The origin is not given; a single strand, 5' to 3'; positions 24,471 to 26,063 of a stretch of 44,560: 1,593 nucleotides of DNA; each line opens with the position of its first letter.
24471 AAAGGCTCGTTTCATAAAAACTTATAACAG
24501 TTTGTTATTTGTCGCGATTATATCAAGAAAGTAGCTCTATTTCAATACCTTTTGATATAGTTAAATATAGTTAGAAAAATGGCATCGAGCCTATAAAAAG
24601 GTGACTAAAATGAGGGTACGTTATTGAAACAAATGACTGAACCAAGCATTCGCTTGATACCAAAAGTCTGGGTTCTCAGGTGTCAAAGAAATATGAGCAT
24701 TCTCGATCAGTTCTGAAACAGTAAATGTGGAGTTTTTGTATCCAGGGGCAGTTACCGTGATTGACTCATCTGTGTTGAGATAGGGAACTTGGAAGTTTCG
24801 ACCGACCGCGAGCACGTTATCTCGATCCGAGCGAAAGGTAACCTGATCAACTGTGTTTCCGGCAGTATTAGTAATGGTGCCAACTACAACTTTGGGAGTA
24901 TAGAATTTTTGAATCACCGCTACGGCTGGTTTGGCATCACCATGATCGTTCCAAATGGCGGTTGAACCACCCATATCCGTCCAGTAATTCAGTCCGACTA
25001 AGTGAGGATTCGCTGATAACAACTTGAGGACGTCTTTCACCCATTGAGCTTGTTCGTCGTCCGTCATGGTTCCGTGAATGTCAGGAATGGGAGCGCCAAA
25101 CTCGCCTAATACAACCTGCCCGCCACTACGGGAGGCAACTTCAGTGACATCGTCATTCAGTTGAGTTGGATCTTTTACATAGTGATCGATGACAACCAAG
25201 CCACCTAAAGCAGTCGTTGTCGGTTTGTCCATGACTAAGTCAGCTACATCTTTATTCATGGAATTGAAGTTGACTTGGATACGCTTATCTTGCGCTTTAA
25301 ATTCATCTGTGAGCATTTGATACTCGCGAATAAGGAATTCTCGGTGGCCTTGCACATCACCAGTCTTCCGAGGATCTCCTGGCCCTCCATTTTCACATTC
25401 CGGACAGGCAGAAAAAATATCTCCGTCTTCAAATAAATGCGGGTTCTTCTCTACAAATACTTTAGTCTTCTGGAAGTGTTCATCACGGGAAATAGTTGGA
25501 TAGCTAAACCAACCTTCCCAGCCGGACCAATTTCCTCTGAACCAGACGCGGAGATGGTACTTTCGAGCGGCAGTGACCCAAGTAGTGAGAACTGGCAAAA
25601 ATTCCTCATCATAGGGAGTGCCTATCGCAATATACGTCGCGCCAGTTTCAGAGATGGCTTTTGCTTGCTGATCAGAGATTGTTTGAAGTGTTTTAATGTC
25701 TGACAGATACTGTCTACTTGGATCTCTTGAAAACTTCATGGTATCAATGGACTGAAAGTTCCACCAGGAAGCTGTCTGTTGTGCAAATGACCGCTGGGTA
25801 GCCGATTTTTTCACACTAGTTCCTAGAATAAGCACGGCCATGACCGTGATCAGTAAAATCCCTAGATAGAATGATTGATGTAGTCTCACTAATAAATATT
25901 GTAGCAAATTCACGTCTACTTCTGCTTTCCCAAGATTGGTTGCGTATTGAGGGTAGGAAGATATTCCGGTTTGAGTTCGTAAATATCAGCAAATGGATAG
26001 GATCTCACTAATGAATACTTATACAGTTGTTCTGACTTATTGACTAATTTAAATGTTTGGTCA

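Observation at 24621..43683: A ~19-kb single-operon glycan assembly line combining synthase-type, flippase-type and GT-C-type logic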

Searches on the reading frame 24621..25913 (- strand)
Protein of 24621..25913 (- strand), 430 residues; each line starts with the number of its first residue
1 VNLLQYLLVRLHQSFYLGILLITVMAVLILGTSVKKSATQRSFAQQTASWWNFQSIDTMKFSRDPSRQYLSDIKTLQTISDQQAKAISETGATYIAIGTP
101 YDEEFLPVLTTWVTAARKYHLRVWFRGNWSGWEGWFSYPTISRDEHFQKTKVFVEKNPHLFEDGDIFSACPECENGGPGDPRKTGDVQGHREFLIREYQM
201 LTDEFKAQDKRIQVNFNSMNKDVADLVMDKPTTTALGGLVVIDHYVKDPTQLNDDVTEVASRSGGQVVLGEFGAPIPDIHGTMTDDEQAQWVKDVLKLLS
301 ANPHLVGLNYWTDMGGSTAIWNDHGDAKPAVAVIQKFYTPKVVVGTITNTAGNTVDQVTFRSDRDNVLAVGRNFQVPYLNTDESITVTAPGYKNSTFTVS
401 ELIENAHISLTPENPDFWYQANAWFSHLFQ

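Call 5: search_protein_families(library=pfam, proteins=[window:24621-25913:-], max_evalue=0.01)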
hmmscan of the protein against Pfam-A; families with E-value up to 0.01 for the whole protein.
window:24621-25913:- (430 aa): 0 families

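Call 10: search_solved_structures(query=window:24621-25913:-, max_evalue=10)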
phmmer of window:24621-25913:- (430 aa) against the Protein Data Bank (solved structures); distinct sequences matched with E-value up to 10: 2.
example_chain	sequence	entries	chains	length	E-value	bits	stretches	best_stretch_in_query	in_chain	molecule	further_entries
5xrw_C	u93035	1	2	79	0.97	11.3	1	228-282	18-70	FliY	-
8snb_7A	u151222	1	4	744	1.3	10.9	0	358-417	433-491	EF-hand domain-containing family member C2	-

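Call 24: search_protein_families(library=pfam, proteins=[window:24621-25913:-], max_evalue=10)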
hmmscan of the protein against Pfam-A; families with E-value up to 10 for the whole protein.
window:24621-25913:- (430 aa): 0 families

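Call 35: find_homologous_proteins(query=window:24621-25913:-)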
Query window:24621-25913:- (430 aa): 2492 proteins with E <= 0.001 among 6578 candidates; the best 120 are listed.
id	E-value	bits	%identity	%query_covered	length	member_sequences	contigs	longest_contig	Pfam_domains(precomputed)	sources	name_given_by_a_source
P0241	7.5e-280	946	100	94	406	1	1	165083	-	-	-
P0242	1.9e-203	694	68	98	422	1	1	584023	-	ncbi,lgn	-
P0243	3.5e-163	561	59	89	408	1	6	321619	-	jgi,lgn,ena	-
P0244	1.0e-161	557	56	95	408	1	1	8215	-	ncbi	-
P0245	1.5e-157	543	56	95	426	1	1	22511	PF13620.13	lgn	-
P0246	7.4e-157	541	58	88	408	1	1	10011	-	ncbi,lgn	ncbi:hypothetical protein BH10PAT2_BH10PAT2_3950 [soil metagenome]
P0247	1.2e-154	533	57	89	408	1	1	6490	-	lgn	-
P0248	1.8e-154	533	58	86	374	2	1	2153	-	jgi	-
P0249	1.5e-153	530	61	51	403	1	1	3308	-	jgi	jgi:uncharacterized protein YbbK (DUF523 family)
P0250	1.5e-150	520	55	95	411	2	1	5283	-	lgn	-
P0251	1.8e-149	516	52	98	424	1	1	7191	-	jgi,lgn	-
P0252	2.6e-148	512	55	89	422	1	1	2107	-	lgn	-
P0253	6.9e-148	511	53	96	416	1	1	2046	-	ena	-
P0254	1.7e-147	510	53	96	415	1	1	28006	-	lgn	-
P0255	1.8e-147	510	54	95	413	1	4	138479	-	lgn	-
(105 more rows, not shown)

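Call 37: search_solved_structures(query=A3, max_evalue=10, show_alignments=2)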
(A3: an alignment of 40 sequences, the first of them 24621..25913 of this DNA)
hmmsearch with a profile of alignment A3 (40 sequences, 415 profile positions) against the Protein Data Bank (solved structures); distinct sequences matched with E-value up to 10: 6.
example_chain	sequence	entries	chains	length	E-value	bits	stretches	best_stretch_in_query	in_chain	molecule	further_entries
5xrw_C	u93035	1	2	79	0.09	14.7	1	208-271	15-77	FliY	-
4ovy_A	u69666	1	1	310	0.18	13.7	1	39-104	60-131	Haloacid dehalogenase domain protein hydrolase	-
4wi0_B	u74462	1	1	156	0.37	12.7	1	317-394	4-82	Cellulosomal scaffoldin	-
8g4k_A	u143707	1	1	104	0.38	12.6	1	167-221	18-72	5HCS_TGFBR2_1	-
4u3s_B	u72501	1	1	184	0.41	12.5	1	316-394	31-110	Cellulosomal scaffoldin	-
8zva_A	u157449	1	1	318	1.4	10.8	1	264-297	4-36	DNA processing protein DprA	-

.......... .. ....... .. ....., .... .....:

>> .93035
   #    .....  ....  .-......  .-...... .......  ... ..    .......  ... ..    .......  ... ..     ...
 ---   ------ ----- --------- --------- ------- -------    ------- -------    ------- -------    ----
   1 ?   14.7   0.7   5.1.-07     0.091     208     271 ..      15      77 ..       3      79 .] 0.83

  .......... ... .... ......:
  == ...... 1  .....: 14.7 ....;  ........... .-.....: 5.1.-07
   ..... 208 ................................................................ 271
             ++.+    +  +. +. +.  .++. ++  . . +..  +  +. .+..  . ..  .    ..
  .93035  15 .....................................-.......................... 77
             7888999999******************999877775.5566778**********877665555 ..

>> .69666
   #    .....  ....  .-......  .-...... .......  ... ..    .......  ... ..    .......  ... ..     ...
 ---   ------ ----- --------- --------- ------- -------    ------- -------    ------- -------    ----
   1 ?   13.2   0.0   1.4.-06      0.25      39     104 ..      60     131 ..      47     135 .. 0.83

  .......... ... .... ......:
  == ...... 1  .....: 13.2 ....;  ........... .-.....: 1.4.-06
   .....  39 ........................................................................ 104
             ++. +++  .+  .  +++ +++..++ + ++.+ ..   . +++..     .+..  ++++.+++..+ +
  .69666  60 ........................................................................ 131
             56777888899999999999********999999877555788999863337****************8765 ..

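Call 42: search_protein_families(library=pfam, alignment_id=A3, max_evalue=1)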
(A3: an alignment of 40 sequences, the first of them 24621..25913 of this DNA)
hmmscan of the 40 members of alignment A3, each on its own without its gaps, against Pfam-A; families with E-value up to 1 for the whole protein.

A. member 1, window:24621-25913:- (430 aa): 0 families

B. families by the number of members that match (of 40 scanned): 26 families (the first 25 are shown)
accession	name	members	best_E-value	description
PF13620.12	CarboxypepD_reg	29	7.4e-09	Carboxypeptidase regulatory-like domain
PF13715.12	CarbopepD_reg_2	19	8.4e-07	CarboxypepD_reg-like domain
PF15976.11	CooC_C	7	6.1e-05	CS1-pili formation C-terminal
PF04463.17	2-thiour_desulf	5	0.0061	2-thiouracil desulfurase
PF14749.11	Acyl-CoA_ox_N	5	0.01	Acyl-coenzyme A oxidase N-terminal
PF16371.11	MetallophosN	4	1.7e-05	N terminal of Calcineurin-like phosphoesterase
PF20598.4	DUF6795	2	0.0075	Domain of unknown function (DUF6795)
PF11790.14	Glyco_hydro_cc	2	0.014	Glycosyl hydrolase catalytic core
PF12985.13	DUF3869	1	0.01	Domain of unknown function (DUF3869)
PF07550.17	Shr-like_HID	1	0.036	Heme-binding protein Shr-like, Hb-interacting domain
PF02671.26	PAH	1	0.04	Paired amphipathic helix repeat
PF16181.10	RelB_transactiv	1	0.042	RelB transactivation domain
PF02901.20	PFL-like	1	0.054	Pyruvate formate lyase-like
PF21426.3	GBS104-like_Ig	1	0.072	Tip pilin GBS104-like, Ig-like domain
PF23202.1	PAH_ZNF598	1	0.075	ZNF598 PAH domain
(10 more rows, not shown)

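Call 48: search_protein_families(library=ncbifam, proteins=[window:24621-25913:-], max_evalue=0.001)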
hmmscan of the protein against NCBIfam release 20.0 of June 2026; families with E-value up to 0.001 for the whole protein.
window:24621-25913:- (430 aa): 0 families

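Call 60: search_protein_representatives(alignment_id=A3)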
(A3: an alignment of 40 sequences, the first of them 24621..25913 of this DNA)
Query: 40 sequences, 415 profile positions. Proteins with E-value up to 0.001 (for the whole library): 962; up to 1e-10: 499; up to 1e-30: 187. The best 150 are listed.
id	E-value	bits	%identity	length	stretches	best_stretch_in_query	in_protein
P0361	6.6e-178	608.1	-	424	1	4-412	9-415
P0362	5.2e-174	595.2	-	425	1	11-413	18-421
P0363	1.2e-170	584.2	-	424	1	7-411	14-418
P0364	4.4e-160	549.4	-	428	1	13-414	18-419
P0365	6.4e-160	548.8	-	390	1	28-324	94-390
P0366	1.2e-149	514.9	-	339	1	10-322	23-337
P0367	8.0e-147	505.7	-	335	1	19-323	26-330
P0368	2.7e-144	497.3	-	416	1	20-411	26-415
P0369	7.7e-141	486.0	-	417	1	7-412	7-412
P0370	5.7e-140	483.1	-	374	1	13-325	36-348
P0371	4.1e-134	463.8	-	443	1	27-379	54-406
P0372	7.1e-134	463.0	-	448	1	26-407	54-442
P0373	1.2e-132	459.0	-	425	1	4-414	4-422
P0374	1.8e-132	458.4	-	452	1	7-412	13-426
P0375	2.1e-131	454.9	-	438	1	26-412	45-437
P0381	1.2e-123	429.4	-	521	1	25-411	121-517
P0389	3.2e-117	408.2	-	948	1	26-412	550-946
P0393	1.9e-115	402.4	-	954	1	29-413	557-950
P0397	2.0e-112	392.4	-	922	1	31-375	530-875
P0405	4.7e-109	381.3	-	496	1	22-370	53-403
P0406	7.7e-109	380.6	-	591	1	19-325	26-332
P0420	4.8e-101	354.9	-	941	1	23-389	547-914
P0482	2.4e-53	197.8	-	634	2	43-321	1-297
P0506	1.9e-41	158.6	-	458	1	19-324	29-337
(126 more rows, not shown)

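Call 62: search_protein_families(library=pfam, proteins=[P0389, P0393, P0397, P0420, P0406, P0381, P0482, P0506, P0405], max_evalue=0.01)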
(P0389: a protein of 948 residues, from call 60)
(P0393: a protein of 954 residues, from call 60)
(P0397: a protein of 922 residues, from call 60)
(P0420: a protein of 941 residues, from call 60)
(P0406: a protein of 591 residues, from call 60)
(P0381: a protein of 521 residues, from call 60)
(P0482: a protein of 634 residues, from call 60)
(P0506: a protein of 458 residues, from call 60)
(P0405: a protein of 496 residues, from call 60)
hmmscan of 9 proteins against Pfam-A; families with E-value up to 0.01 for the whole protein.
P0389 (948 aa): 4 families
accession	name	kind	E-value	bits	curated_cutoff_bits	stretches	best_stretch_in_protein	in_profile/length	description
PF13620.12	CarboxypepD_reg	-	1e-06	29.4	32.3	1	853-928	1-81/82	Carboxypeptidase regulatory-like domain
PF13231.12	PMT_2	-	1.3e-05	26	26.1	1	97-200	20-121/160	Dolichyl-phosphate-mannose-protein mannosyltransferase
PF25020.1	TTR_TEN1-4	-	0.003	17.9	27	0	854-893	9-50/86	Teneurin TTR-like domain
PF13715.12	CarbopepD_reg_2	-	0.0033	17.8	32.2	1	854-908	1-57/88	CarboxypepD_reg-like domain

P0393 (954 aa): 3 families
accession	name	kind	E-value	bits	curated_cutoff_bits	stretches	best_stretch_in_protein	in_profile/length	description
PF13620.12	CarboxypepD_reg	-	9.7e-11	42.3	32.3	1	857-932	2-82/82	Carboxypeptidase regulatory-like domain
PF13715.12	CarbopepD_reg_2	-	1.8e-07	31.5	32.2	1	857-936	1-81/88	CarboxypepD_reg-like domain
PF11790.14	Glyco_hydro_cc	-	0.0011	19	21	1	754-825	141-209/237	Glycosyl hydrolase catalytic core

P0397 (922 aa): 4 families
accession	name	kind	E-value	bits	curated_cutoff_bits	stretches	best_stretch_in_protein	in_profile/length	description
PF13231.12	PMT_2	-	2.8e-07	31.3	26.1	1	91-226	20-152/160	Dolichyl-phosphate-mannose-protein mannosyltransferase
PF11790.14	Glyco_hydro_cc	-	7e-06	26.2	21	1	723-810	139-225/237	Glycosyl hydrolase catalytic core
PF13620.12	CarboxypepD_reg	-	9.8e-06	26.3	32.3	1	826-891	2-75/82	Carboxypeptidase regulatory-like domain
PF13715.12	CarbopepD_reg_2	-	3.9e-05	24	32.2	1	828-891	3-70/88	CarboxypepD_reg-like domain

P0420 (941 aa): 1 family
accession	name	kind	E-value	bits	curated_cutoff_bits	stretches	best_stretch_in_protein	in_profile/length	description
PF13620.12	CarboxypepD_reg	-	0.0015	19.3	32.3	1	851-919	2-78/82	Carboxypeptidase regulatory-like domain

P0406 (591 aa): 1 family
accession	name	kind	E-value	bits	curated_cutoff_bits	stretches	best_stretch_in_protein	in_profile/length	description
PF07691.17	PA14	-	3.4e-29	102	24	2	476-585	8-126/147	PA14 domain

P0381 (521 aa): 5 families
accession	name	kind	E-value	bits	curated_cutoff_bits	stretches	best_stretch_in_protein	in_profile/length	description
PF13715.12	CarbopepD_reg_2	-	2.1e-06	28.1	32.2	1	428-505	1-81/88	CarboxypepD_reg-like domain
PF13620.12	CarboxypepD_reg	-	6.5e-06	26.9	32.3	1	428-500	2-81/82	Carboxypeptidase regulatory-like domain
PF16371.11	MetallophosN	-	0.00036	21.1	35.6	1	430-476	1-44/77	N terminal of Calcineurin-like phosphoesterase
PF11790.14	Glyco_hydro_cc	-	0.0027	17.8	21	1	327-410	142-228/237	Glycosyl hydrolase catalytic core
PF25020.1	TTR_TEN1-4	-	0.0064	16.8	27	0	427-466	8-49/86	Teneurin TTR-like domain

P0482 (634 aa): 0 families

P0506 (458 aa): 0 families

P0405 (496 aa): 1 family
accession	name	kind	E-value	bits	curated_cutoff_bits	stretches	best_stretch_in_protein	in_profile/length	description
PF13620.12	CarboxypepD_reg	-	0.001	19.8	32.3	1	357-402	2-52/82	Carboxypeptidase regulatory-like domain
